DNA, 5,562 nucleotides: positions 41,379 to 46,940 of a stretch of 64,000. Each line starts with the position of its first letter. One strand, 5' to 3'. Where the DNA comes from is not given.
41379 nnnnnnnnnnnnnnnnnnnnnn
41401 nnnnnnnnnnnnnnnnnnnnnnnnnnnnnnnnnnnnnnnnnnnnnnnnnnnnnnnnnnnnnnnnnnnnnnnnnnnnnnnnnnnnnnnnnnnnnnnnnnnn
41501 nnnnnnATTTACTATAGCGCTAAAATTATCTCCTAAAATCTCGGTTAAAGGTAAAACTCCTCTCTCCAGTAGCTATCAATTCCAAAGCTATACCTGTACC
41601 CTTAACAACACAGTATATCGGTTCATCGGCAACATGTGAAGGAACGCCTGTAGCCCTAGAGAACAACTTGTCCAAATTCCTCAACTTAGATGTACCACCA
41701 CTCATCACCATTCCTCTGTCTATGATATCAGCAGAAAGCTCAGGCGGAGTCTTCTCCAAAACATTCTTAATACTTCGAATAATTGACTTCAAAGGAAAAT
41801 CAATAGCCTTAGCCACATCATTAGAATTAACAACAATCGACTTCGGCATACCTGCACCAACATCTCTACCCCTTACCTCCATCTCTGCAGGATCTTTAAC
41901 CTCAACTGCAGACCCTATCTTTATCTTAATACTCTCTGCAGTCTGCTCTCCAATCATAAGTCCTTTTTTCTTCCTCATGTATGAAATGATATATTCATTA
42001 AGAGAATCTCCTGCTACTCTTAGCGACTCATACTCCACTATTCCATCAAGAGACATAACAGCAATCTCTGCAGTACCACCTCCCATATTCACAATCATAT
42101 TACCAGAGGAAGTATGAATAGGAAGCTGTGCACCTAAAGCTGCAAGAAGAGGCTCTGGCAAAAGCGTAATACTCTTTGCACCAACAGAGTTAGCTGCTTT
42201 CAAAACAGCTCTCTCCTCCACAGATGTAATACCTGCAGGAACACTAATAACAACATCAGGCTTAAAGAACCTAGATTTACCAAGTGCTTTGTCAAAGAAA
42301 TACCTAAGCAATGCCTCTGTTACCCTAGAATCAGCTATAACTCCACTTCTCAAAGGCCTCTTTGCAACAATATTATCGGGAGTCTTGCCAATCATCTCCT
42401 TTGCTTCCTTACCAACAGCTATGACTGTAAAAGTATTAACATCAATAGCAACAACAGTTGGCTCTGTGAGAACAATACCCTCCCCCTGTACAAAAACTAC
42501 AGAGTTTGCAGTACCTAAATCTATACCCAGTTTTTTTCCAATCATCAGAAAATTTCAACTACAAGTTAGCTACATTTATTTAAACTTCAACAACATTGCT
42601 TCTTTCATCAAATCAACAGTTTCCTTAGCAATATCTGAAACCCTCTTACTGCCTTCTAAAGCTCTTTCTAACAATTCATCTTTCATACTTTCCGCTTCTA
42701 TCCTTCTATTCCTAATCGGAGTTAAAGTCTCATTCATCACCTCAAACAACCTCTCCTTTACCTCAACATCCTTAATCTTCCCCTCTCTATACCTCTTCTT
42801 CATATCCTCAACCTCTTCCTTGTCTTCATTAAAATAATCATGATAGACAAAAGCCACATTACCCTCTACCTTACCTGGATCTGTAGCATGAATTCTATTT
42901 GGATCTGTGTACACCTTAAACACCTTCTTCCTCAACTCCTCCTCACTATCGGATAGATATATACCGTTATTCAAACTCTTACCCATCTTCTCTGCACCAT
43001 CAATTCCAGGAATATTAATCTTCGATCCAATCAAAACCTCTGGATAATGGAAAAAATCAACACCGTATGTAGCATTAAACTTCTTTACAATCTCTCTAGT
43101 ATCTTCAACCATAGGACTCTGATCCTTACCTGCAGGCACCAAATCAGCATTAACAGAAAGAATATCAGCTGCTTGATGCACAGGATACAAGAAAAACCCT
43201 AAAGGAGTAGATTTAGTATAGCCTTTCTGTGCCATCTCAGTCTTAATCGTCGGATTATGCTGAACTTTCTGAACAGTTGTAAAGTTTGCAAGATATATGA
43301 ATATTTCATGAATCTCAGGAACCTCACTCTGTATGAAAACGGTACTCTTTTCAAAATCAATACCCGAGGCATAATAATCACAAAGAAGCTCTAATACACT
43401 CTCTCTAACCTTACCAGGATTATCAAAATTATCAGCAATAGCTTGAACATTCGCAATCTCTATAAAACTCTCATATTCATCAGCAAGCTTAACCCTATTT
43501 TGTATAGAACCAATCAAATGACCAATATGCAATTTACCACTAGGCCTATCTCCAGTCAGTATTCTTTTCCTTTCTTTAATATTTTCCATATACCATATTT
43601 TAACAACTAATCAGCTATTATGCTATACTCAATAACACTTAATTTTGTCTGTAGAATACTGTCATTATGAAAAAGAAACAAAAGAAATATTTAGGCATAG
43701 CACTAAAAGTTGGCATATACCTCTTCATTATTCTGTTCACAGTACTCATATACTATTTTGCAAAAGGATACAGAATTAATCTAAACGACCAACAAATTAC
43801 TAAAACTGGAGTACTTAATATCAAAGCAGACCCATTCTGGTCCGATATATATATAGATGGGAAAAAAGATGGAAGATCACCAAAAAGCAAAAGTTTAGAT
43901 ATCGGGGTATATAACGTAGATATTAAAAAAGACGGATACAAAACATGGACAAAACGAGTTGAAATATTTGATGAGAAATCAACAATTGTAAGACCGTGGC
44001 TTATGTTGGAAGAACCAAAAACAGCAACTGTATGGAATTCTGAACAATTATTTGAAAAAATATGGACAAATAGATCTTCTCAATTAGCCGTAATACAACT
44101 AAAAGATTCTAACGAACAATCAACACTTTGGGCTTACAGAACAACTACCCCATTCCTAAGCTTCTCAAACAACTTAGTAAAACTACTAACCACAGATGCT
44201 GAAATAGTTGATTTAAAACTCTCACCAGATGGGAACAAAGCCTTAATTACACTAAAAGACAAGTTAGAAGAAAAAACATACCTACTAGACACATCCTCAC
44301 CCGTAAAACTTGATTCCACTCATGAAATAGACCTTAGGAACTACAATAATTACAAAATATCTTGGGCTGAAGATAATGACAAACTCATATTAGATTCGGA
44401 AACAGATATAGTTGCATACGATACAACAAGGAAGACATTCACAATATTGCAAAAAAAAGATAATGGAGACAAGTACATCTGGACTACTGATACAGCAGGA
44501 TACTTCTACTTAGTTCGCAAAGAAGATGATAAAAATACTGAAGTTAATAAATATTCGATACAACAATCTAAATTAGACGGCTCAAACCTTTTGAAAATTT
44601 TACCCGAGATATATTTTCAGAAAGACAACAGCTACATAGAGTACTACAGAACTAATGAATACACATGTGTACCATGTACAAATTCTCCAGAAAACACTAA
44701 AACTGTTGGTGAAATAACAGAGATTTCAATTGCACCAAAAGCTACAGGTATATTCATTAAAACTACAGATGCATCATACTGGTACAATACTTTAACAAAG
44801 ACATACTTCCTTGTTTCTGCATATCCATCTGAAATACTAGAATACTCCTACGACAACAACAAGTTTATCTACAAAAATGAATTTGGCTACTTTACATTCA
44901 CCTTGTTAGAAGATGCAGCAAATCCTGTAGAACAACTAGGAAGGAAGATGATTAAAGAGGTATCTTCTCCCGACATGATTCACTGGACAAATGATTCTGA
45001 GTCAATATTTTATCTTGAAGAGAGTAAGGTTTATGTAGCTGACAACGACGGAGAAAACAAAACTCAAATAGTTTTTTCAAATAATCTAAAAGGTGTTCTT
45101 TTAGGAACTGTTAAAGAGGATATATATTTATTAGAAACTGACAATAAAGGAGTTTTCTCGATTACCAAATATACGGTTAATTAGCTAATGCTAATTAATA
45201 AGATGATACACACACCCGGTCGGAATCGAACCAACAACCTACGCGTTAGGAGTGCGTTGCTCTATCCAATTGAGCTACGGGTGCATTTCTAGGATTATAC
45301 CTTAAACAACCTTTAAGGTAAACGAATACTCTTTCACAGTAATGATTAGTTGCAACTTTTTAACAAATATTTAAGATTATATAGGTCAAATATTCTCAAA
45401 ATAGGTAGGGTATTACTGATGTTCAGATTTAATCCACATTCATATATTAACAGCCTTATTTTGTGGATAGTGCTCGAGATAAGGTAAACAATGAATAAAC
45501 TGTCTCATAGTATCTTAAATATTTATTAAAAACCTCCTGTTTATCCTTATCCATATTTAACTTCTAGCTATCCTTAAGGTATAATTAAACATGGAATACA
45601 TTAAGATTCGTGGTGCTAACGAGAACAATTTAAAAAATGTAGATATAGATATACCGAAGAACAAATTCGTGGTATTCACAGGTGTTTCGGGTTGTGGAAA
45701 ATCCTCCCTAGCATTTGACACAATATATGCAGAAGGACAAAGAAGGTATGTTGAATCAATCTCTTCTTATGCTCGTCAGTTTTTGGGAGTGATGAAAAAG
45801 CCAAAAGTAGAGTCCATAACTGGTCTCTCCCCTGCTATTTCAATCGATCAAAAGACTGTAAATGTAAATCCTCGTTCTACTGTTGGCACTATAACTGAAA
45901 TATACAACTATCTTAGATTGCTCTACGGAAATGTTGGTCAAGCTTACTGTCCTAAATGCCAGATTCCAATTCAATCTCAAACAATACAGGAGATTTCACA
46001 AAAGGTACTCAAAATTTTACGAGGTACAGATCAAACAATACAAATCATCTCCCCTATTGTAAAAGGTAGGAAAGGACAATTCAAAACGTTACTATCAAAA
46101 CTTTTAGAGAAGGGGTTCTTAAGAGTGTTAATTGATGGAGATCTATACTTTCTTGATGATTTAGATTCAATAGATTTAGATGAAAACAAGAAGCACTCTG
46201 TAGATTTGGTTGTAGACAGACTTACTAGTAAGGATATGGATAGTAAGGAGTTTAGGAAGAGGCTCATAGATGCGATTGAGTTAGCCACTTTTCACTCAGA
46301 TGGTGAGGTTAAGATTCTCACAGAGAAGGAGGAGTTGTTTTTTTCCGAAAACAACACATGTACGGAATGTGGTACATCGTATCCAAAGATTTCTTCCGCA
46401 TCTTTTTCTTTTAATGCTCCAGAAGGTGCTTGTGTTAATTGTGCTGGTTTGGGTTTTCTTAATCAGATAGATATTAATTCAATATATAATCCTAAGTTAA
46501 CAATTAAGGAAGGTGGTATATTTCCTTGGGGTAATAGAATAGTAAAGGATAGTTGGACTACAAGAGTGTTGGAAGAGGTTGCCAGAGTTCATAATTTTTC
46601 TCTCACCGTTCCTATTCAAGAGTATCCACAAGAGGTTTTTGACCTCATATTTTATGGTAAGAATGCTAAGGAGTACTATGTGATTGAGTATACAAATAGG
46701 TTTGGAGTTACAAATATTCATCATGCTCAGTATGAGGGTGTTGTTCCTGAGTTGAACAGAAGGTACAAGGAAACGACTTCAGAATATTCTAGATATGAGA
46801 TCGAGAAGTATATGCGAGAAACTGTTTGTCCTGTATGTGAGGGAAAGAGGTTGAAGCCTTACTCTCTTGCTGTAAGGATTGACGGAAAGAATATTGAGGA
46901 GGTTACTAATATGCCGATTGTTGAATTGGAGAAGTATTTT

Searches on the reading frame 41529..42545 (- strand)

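Call 49: search_protein_families(library=pfam, proteins=[window:41529-42545:-])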
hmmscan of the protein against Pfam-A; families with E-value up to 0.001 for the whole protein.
window:41529-42545:- (339 aa): 4 families
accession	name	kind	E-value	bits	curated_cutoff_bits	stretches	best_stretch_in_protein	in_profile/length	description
PF06723.19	MreB_Mbl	-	1.5e-128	428.7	27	1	4-325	2-323/327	MreB/Mbl protein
PF14450.12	FtsA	-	5.9e-11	43.2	31.8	1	151-314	2-125/127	Cell division protein FtsA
PF00012.26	HSP70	-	1.3e-05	24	20.6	1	97-174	135-214/599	Hsp70 protein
PF00022.25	Actin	-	2.9e-05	23.3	27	1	41-199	45-196/410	Actin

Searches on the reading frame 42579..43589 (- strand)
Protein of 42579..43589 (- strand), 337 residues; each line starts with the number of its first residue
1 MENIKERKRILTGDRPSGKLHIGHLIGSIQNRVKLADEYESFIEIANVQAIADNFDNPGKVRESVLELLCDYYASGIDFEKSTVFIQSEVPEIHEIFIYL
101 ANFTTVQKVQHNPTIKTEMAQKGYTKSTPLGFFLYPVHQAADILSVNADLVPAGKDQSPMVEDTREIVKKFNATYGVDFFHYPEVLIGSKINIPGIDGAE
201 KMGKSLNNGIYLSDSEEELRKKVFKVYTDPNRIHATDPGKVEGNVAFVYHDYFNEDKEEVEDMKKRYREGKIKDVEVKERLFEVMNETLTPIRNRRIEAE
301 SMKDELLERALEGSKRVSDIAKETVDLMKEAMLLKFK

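Call 24: search_protein_families(library=pfam, proteins=[window:42579-43589:-])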
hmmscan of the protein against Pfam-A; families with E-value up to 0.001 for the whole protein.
window:42579-43589:- (337 aa): 1 family
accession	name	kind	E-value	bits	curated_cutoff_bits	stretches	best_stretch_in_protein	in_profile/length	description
PF00579.31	tRNA-synt_1b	-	5.4e-57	193.8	21.1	1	6-289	4-291/292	tRNA synthetases class I (W and Y)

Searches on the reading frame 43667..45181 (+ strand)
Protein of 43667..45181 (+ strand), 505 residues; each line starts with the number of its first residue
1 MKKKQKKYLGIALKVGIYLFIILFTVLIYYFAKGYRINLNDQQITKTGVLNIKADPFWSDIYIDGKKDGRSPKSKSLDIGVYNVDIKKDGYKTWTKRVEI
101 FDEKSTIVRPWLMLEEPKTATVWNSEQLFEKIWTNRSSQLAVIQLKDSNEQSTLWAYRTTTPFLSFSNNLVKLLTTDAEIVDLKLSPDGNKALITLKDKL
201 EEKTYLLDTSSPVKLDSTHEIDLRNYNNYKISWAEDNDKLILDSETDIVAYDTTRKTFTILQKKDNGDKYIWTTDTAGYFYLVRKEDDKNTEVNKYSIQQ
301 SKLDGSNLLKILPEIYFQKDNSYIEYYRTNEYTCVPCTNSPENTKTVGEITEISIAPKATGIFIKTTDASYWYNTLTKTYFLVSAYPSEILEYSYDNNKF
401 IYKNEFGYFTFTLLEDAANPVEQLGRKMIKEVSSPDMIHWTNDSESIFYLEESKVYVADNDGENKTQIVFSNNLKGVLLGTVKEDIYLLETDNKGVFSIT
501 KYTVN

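Call 24: search_protein_families(library=pfam, proteins=[window:43667-45181:+])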
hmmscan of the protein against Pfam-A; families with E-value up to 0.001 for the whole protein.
window:43667-45181:+ (505 aa): 1 family
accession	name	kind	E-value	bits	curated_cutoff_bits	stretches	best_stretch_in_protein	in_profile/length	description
PF08308.17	PEGA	-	3.2e-11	43.4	20.8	1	48-106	2-61/71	PEGA domain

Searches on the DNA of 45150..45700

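Call 25: search_rna_families(source=window, start=45150, end=45700, threshold=evalue, max_evalue=10)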
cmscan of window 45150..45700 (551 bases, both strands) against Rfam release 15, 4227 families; matches with E-value up to 10: 5.
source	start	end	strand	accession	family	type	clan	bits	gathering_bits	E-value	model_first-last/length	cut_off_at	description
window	45211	45284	-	RF00005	tRNA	Gene; tRNA;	CL00001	61.6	29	5.5e-13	1-71/71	no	tRNA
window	45210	45284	+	RF04354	Plastid-ycf2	Cis-reg;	-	27.6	65.7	0.0014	1-75/75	no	Plastid-ycf2 5UTR RNA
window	45555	45590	+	RF01349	CRISPR-DR40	Gene; CRISPR;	-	22.7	42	0.7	1-30/30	no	CRISPR RNA direct repeat element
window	45571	45661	-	RF01313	AHBV_epsilon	Cis-reg;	CL00104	21.3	45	0.081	1-57/57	no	Avian HBV RNA encapsidation signal epsilon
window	45534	45630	+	RF00396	SNORA13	Gene; snRNA; snoRNA; HACA-box;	CL00028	16.4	53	3.6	1-134/134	no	Small nucleolar RNA SNORA13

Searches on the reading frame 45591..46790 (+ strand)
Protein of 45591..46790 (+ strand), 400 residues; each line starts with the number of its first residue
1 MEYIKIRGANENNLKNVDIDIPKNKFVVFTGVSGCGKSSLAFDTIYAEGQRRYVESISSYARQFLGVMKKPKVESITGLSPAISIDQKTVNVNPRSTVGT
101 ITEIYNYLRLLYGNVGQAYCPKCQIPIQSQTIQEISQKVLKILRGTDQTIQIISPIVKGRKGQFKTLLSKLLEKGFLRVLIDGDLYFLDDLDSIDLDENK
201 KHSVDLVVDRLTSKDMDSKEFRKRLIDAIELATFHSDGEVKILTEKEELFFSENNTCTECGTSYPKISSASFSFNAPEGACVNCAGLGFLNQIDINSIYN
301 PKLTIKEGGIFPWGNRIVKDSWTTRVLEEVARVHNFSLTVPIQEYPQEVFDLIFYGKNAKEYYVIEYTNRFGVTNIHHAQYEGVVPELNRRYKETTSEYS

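Call 17: find_related_loci(query=window:45591-46790:+, collection=genome_contigs, flank=3000)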
Query window:45591-46790:+ (400 aa) in genome_contigs; peptide patterns used: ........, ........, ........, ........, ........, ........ (x = any residue, [..] = any of these).
393 stretches matched a pattern; 331 encode a relative of the query (tblastn E <= 1e-3); the best 80 are kept; 80 distinct loci.
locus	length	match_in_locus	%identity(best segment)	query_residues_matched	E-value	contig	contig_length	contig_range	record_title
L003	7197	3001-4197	75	2-400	0e+0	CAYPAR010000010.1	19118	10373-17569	MAG TPA_asm: uncultured Candidatus Saccharibacteria bacterium isolate binchicken_co246_362 genome assembly, contig: NODE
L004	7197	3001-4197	76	2-400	0e+0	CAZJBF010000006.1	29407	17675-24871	MAG TPA_asm: uncultured Candidatus Saccharibacteria bacterium isolate SRP192927_co3_861 genome assembly, contig: NODE_30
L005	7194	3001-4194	71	2-399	0e+0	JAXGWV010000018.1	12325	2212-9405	MAG: Candidatus Dojkabacteria bacterium isolate AnMBR.bin475 bin475_18, whole genome shotgun sequence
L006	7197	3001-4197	71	2-400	0e+0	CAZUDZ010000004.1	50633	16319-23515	MAG TPA_asm: uncultured Candidatus Saccharibacteria bacterium isolate binchicken_co39_491 genome assembly, contig: NODE_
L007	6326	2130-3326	71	2-400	0e+0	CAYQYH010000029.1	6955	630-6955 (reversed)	MAG TPA_asm: uncultured Candidatus Saccharibacteria bacterium isolate SRP067234_co1_238 genome assembly, contig: k99_507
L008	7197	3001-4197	71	2-400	0e+0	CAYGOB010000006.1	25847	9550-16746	MAG TPA_asm: uncultured Candidatus Saccharibacteria bacterium isolate ERP113451_co4_79 genome assembly, contig: NODE_844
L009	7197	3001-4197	71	2-400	0e+0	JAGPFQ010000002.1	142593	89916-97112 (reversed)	Candidatus Dojkabacteria bacterium isolate Gw_SlDig_bin_189 Gw_SlDig_86_length_142593_cov_20.538865, whole genome shotgu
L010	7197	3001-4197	72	2-400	0e+0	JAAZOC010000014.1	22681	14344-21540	MAG: Candidatus Microgenomates bacterium isolate AS27yjCOA_24 19612_AS27, whole genome shotgun sequence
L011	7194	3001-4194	70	2-399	0e+0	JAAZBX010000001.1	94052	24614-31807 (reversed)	MAG: Candidatus Dojkabacteria bacterium isolate AS06rmzACSIP_65 85743_AS06, whole genome shotgun sequence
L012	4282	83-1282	67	2-399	0e+0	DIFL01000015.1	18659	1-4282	MAG TPA_asm: Candidatus Dojkabacteria bacterium UBA5749 UBA5749_contig_21275, whole genome shotgun sequence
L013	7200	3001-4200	67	2-399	0e+0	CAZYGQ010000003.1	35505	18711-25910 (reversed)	MAG TPA_asm: uncultured Candidatus Saccharibacteria bacterium isolate binchicken_co39_443 genome assembly, contig: NODE_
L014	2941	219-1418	66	2-399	0e+0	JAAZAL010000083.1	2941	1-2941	MAG: Candidatus Dojkabacteria bacterium isolate AS06rmzACSIP_421 558422_AS06, whole genome shotgun sequence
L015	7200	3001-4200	67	2-399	0e+0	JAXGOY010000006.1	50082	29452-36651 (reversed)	MAG: Candidatus Dojkabacteria bacterium isolate AnMBR.bin290 bin290_6, whole genome shotgun sequence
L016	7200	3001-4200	67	2-399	0e+0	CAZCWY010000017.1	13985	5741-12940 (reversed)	MAG TPA_asm: uncultured Candidatus Saccharibacteria bacterium isolate SRP294416_co1_378 genome assembly, contig: NODE_92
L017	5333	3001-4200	66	2-399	0e+0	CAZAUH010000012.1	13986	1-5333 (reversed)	MAG TPA_asm: uncultured Candidatus Saccharibacteria bacterium isolate SRP192927_co7_229 genome assembly, contig: NODE_84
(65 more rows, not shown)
